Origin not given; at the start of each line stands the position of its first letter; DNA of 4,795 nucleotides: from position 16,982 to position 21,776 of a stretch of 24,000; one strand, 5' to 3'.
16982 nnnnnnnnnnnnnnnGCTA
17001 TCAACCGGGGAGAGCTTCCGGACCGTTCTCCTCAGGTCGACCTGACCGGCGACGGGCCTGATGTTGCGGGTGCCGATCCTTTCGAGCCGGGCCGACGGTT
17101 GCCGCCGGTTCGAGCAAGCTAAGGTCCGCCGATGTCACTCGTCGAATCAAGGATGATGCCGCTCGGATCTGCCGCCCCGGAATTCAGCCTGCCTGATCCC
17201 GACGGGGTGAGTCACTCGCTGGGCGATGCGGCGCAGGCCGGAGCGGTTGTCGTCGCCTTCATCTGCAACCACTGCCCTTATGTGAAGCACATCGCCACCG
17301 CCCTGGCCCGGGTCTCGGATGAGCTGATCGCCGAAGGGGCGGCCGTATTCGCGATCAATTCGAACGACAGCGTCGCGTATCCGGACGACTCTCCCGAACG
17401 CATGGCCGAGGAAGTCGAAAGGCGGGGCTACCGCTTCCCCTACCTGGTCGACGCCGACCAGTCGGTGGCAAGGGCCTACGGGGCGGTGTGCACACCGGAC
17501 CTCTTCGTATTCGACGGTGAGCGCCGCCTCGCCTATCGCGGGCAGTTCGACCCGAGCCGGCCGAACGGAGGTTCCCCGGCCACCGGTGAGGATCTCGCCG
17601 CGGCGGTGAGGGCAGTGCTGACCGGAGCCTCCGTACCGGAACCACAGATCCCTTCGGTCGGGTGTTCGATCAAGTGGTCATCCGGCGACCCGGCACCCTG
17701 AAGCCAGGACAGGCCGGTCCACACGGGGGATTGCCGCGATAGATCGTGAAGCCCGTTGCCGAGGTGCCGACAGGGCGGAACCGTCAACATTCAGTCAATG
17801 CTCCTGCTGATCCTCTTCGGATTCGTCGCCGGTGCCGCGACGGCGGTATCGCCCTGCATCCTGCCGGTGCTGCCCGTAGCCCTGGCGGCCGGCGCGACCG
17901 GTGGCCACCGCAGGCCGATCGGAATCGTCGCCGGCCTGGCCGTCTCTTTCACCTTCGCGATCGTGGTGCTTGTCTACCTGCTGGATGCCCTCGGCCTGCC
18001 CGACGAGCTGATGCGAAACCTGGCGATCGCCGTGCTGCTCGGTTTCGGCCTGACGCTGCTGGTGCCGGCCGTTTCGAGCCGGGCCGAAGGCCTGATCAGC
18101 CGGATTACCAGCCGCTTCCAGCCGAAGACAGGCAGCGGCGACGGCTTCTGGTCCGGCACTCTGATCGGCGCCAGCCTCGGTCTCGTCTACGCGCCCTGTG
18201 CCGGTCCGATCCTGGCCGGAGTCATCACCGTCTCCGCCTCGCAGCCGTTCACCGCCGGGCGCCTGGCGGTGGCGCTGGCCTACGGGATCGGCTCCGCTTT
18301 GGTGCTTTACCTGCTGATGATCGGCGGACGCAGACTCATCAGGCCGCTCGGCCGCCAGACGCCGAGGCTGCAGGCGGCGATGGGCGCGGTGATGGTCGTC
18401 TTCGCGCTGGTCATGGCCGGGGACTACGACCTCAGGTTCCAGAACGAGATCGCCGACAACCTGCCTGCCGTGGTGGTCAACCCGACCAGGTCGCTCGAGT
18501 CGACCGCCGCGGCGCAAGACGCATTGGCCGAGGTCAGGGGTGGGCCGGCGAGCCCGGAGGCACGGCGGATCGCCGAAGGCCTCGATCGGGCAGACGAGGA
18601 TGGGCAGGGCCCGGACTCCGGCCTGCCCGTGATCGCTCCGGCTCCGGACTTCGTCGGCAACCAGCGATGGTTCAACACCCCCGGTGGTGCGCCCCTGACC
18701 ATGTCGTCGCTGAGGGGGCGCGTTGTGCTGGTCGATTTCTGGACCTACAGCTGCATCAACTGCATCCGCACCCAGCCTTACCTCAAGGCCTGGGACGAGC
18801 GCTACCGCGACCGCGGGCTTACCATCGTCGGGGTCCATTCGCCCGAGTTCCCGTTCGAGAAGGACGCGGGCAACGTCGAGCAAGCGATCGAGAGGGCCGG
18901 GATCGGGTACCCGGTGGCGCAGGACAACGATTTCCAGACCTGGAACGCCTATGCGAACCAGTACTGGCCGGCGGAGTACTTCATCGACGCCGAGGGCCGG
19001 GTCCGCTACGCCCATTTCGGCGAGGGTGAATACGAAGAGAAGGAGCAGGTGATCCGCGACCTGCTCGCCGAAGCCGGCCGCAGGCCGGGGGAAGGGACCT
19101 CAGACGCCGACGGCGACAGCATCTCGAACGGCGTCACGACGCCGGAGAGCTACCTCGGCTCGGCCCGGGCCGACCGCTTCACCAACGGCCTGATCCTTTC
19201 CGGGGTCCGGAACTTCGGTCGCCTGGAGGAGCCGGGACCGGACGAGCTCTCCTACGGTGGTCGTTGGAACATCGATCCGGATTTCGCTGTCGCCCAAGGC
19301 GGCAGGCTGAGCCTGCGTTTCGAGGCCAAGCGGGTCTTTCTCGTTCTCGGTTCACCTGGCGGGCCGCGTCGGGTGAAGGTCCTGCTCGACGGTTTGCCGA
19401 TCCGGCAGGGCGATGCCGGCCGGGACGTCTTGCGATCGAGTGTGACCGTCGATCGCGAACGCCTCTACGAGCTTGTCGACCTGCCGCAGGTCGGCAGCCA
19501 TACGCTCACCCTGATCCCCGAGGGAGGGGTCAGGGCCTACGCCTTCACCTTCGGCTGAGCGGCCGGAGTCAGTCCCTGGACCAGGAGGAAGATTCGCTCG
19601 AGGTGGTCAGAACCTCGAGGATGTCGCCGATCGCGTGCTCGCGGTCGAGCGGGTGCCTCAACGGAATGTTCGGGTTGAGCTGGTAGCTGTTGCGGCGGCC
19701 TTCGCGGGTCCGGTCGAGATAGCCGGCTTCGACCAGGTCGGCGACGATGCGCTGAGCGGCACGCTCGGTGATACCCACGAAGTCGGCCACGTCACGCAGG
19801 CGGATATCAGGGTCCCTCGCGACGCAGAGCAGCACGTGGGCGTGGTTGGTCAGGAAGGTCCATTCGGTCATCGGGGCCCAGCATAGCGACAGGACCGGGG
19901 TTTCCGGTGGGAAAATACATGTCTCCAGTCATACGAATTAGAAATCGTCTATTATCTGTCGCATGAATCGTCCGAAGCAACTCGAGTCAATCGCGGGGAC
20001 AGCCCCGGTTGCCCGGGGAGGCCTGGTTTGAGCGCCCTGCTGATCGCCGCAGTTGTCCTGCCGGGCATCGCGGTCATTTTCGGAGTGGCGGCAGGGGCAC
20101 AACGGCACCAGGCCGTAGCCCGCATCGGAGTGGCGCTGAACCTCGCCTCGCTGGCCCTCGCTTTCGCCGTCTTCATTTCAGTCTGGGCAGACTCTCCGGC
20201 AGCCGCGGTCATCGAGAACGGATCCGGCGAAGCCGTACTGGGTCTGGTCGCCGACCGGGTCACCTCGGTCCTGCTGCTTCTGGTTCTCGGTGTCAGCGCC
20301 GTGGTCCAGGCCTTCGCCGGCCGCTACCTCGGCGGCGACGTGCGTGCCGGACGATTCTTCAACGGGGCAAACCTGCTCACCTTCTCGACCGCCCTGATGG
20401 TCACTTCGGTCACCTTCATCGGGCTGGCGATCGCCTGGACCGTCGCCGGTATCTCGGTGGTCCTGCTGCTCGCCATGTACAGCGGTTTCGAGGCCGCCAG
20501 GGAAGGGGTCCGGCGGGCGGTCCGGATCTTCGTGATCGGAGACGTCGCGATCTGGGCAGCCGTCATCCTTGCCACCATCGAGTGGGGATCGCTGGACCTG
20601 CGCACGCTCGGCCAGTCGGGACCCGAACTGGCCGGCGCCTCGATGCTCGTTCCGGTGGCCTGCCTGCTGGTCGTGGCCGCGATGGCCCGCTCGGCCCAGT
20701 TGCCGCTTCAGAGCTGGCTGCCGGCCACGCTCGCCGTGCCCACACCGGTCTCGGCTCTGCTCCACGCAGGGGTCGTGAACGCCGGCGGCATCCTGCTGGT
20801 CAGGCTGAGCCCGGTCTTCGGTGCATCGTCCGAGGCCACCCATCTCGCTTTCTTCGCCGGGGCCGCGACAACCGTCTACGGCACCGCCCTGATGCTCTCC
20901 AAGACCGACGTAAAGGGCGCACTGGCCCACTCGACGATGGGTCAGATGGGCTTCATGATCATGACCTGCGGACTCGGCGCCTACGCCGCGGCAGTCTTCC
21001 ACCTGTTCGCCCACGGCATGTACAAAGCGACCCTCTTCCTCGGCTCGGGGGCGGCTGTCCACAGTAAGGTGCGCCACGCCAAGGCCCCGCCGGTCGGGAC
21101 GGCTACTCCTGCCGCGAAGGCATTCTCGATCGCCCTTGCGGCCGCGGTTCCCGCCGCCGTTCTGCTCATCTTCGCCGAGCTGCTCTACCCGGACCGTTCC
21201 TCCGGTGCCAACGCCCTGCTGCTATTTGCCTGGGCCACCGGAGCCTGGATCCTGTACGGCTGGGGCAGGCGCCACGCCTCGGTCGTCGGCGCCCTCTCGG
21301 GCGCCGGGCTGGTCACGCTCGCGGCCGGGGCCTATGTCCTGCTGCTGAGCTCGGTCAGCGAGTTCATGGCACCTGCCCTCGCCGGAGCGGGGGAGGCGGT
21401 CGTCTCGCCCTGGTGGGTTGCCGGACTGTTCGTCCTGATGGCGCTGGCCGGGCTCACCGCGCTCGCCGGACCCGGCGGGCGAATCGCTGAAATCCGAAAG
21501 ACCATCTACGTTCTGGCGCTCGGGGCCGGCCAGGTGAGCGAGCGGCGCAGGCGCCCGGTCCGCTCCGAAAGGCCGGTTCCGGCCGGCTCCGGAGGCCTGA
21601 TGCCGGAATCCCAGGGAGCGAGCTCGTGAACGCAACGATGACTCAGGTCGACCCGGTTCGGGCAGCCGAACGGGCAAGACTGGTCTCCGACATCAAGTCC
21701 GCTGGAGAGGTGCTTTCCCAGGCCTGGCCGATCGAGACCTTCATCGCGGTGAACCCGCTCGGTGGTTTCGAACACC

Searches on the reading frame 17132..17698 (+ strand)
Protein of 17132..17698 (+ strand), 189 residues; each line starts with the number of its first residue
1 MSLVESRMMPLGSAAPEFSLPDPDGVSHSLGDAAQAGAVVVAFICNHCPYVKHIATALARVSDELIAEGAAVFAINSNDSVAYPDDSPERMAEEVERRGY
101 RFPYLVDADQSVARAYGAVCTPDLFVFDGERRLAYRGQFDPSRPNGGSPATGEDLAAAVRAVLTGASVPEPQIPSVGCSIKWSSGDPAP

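Call 24: search_protein_families(library=pfam, proteins=[window:17132-17698:+], max_evalue=0.001)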
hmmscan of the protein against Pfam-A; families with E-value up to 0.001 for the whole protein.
window:17132-17698:+ (189 aa): 2 families
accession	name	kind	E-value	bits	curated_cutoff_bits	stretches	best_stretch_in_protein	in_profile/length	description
PF00578.27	AhpC-TSA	-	1.3e-20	74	26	1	12-135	2-123/124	AhpC/TSA family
PF08534.16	Redoxin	-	6.5e-17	62.1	26.6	1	12-140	3-135/148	Redoxin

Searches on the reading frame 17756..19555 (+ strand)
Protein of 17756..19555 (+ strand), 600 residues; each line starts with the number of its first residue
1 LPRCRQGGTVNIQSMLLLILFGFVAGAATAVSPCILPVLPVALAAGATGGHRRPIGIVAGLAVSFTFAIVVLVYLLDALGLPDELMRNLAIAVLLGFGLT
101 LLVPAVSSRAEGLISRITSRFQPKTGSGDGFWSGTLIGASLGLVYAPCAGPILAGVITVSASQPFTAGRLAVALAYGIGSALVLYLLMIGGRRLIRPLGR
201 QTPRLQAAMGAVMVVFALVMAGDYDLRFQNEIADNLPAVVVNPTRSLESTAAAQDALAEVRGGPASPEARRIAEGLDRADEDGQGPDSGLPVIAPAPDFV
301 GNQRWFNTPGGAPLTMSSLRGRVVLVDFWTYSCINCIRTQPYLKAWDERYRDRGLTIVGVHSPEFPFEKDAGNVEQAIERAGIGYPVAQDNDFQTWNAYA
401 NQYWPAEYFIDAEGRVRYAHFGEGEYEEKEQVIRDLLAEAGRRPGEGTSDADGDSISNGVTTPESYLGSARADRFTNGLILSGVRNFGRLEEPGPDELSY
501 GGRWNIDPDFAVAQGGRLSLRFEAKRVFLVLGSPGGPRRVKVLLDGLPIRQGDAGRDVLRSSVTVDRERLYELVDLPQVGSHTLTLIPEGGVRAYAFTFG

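Call 24: search_protein_families(library=pfam, proteins=[window:17756-19555:+], max_evalue=0.001)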
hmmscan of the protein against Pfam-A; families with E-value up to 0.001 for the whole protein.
window:17756-19555:+ (600 aa): 5 families
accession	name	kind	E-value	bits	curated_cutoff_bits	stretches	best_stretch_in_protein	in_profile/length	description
PF17991.7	Thioredoxin_10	-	2.3e-29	103.2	27.1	1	462-600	1-142/142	Thioredoxin like C-terminal domain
PF00578.27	AhpC-TSA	-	8.1e-12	45.6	26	1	295-418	4-123/124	AhpC/TSA family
PF08534.16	Redoxin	-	1.7e-10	41.3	26.6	1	295-427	5-139/148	Redoxin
PF02683.22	DsbD_TM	-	2.1e-06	27.7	27.1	1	17-221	3-215/219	Cytochrome C biogenesis protein transmembrane domain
PF13905.12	Thioredoxin_8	-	9.9e-05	23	27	1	321-416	1-94/94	Thioredoxin-like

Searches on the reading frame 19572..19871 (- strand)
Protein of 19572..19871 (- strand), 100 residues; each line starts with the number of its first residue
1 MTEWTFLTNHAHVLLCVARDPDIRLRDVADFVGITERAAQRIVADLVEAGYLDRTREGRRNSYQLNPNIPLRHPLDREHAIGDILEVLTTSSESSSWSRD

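Call 24: search_protein_families(library=pfam, proteins=[window:19572-19871:-], max_evalue=0.001)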
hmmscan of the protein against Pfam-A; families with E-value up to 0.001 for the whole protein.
window:19572-19871:- (100 aa): 6 families
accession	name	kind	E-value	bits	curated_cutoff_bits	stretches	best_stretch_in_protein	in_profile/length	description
PF12802.13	MarR_2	-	1.6e-07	31.8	27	1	9-58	6-56/61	MarR family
PF13412.12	HTH_24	-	3.8e-06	26.8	21.9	1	13-52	8-47/48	Winged helix-turn-helix DNA-binding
PF01047.28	MarR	-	7.5e-05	23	24.6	1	10-56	5-51/59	MarR family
PF09339.16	HTH_IclR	-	0.00025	21.2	22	1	11-54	6-50/52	IclR helix-turn-helix domain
PF13463.12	HTH_27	-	0.00027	21.6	22.2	1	8-57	3-53/68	Winged helix DNA-binding domain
PF25213.1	HVO_A0261_N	-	0.00033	20.9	35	1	8-57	11-59/86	HVO_A0261 N-terminal domain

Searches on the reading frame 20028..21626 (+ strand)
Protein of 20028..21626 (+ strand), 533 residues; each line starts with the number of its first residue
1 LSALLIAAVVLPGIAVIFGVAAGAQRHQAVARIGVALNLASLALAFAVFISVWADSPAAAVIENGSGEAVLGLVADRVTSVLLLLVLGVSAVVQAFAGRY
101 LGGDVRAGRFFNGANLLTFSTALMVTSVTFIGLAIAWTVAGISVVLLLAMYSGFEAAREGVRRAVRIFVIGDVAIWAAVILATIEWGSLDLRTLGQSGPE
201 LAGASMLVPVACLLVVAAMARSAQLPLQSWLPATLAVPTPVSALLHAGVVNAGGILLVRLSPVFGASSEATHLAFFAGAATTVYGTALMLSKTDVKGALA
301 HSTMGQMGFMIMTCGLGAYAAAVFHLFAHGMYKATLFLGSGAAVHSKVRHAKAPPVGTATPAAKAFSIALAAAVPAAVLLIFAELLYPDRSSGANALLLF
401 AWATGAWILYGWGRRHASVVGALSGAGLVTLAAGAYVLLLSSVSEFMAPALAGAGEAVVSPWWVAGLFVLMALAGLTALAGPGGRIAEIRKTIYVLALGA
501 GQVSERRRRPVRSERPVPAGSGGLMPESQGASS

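Call 24: search_protein_families(library=pfam, proteins=[window:20028-21626:+], max_evalue=0.001)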
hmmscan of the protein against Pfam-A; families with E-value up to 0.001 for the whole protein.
window:20028-21626:+ (533 aa): 2 families
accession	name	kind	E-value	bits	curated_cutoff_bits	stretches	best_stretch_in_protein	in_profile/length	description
PF00361.26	Proton_antipo_M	-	1.3e-35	123.5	21.5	1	131-349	5-228/294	NADH:quinone oxidoreductase/Mrp antiporter, TM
PF00662.26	Proton_antipo_N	-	2.9e-08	33.9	24.5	1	68-111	8-51/51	NADH-Ubiquinone oxidoreductase (complex I), chain 5 N-terminus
